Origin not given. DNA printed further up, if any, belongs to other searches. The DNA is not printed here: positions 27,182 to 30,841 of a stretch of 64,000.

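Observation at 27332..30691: Rad50/SbcC-like protein that keeps the zinc hook but has lost all ATPase motifs, with no SbcD partner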

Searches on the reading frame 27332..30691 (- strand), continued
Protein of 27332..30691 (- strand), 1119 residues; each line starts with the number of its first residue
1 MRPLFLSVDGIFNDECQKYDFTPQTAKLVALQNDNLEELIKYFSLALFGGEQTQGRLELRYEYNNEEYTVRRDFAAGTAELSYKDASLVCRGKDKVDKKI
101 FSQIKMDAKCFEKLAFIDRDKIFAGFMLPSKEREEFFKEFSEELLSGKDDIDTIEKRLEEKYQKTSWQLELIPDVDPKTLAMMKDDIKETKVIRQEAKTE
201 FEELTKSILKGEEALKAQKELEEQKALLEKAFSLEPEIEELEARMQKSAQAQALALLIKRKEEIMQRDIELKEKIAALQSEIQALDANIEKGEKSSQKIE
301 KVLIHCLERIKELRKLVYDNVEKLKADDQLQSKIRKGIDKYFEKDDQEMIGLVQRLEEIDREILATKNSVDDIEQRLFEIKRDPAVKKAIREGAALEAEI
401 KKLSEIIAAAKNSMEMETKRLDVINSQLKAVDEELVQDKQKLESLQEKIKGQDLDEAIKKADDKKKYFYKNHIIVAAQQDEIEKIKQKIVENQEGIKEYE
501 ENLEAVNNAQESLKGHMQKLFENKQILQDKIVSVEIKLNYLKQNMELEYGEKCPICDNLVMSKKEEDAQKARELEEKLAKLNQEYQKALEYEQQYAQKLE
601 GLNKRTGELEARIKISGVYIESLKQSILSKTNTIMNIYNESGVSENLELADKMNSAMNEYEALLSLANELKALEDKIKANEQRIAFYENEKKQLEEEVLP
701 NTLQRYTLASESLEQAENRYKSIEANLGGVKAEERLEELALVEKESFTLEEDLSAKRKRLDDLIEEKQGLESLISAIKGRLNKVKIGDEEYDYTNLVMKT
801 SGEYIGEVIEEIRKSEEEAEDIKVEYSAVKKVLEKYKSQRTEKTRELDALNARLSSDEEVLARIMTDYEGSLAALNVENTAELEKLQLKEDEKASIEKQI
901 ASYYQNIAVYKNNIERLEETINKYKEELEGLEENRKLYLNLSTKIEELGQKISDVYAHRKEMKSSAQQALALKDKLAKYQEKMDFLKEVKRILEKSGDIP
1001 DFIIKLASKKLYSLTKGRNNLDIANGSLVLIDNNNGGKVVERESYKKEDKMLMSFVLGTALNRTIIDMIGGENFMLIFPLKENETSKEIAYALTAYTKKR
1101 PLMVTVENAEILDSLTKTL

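Call 72: find_encoding_contigs(protein=P0102, flank=6000, max_places=2)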
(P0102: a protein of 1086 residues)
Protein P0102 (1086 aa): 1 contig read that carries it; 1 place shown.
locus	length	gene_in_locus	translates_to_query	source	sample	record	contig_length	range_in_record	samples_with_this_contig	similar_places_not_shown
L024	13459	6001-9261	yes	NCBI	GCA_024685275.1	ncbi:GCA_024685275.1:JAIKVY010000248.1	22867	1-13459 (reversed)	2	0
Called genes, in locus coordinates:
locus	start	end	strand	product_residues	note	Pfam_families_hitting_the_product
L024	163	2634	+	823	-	-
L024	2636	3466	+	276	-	PF00696:AA_kinase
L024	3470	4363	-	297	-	PF01695:IstB_IS21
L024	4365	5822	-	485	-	PF07261:DnaB_2 (faint)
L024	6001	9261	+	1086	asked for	-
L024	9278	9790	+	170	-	PF04525:LOR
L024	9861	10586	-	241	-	PF10502:Peptidase_S26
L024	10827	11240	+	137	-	PF00011:HSP20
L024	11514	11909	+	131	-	PF00436:SSB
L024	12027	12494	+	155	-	PF01250:Ribosomal_S6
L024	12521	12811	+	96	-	PF01084:Ribosomal_S18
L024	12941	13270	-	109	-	-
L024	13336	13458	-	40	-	?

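Call 76: find_encoding_contigs(protein=P0001, flank=1000, max_places=6)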
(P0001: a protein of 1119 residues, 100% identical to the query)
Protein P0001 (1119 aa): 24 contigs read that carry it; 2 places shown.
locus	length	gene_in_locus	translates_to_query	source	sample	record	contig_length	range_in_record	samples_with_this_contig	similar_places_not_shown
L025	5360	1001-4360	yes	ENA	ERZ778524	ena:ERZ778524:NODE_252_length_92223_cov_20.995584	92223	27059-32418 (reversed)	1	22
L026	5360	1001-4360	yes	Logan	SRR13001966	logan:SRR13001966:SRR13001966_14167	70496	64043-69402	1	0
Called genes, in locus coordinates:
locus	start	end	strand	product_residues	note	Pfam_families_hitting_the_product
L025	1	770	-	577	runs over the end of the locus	PF07261:DnaB_2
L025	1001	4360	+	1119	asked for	-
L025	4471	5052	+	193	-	-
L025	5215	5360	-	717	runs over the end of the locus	PF06480:FtsH_ext (weak), PF00004:AAA, PF17862:AAA_lid_3, PF01434:Peptidase_M41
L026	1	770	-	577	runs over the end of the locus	PF07261:DnaB_2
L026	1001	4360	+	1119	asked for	-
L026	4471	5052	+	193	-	-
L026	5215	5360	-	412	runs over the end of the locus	?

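Call 80: find_related_loci(query=P0113, collection=genome_contigs, flank=5000)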
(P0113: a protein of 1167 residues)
Query P0113 (1167 aa) in genome_contigs; peptide patterns used: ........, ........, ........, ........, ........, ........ (x = any residue, [..] = any of these).
224 stretches matched a pattern; 1 encode a relative of the query (tblastn E <= 1e-3); 1 distinct loci.
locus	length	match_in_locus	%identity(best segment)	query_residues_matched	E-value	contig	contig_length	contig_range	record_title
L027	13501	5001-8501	100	1-1167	0e+0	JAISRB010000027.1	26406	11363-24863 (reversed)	MAG: Clostridiales bacterium isolate Kf353_bin35 k119_1796969, whole genome shotgun sequence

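Call 84: find_related_loci(query=A5, collection=genome_contigs, flank=6000)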
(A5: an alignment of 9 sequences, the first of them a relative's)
Query A5 (1095 aa) in genome_contigs; peptide patterns used: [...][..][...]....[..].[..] (x = any residue, [..] = any of these).
331 stretches matched a pattern; 9 encode a relative of the query (tblastn E <= 1e-3); 9 distinct loci.
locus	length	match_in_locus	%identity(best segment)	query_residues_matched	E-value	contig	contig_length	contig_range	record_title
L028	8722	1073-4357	50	1-1095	0e+0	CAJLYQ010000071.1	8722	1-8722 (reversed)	MAG TPA_asm: uncultured Catabacter sp. isolate ERR321646-bin.66 genome assembly, contig: NODE_4932_length_8722_cov_4.835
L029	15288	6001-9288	44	1-1095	0e+0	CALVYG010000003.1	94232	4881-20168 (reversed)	MAG: uncultured Clostridia bacterium isolate BRZ_LD__bin84 genome assembly, contig: BRZ_LD__NODE_108_length_94232_cov_6.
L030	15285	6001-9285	50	1-1095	0e+0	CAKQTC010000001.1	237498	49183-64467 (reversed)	MAG: uncultured Clostridia bacterium isolate REFINED_METABAT215_TOP10_CONTIGS_1500_ASSEMBLY_K77_MERGED__Hadza_MoBio_hadz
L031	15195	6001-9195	33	27-1095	1e-135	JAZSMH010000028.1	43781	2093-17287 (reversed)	MAG: Clostridia bacterium isolate T1900044555_TS20190021.MAGScoT_cleanbin_000019 SGB_290_k141_3404519, whole genome shot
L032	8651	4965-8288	30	1-1095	6e-125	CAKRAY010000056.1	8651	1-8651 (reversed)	MAG: uncultured Clostridia bacterium isolate REFINED_METABAT215_TOP10_CONTIGS_1500_ASSEMBLY_K77_MERGED__Hadza_MoBio_hadz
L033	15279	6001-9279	28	1-1095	2e-121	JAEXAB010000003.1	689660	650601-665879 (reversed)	MAG: Bacillota bacterium isolate OH_SFB_23 k127_966108, whole genome shotgun sequence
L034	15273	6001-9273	28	1-1095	3e-102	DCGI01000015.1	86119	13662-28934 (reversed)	MAG TPA_asm: Christensenella sp. UBA1782 UBA1782_contig_11972, whole genome shotgun sequence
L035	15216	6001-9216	25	18-1093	2e-72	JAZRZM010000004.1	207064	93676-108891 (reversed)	MAG: Clostridia bacterium isolate T1900044948_TA20190001.MAGScoT_cleanbin_000020 SGB_3506_k141_1088729, whole genome sho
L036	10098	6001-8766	26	19-925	6e-40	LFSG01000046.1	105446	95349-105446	MAG: Clostridiales bacterium DTU072 scaffold1770, whole genome shotgun sequence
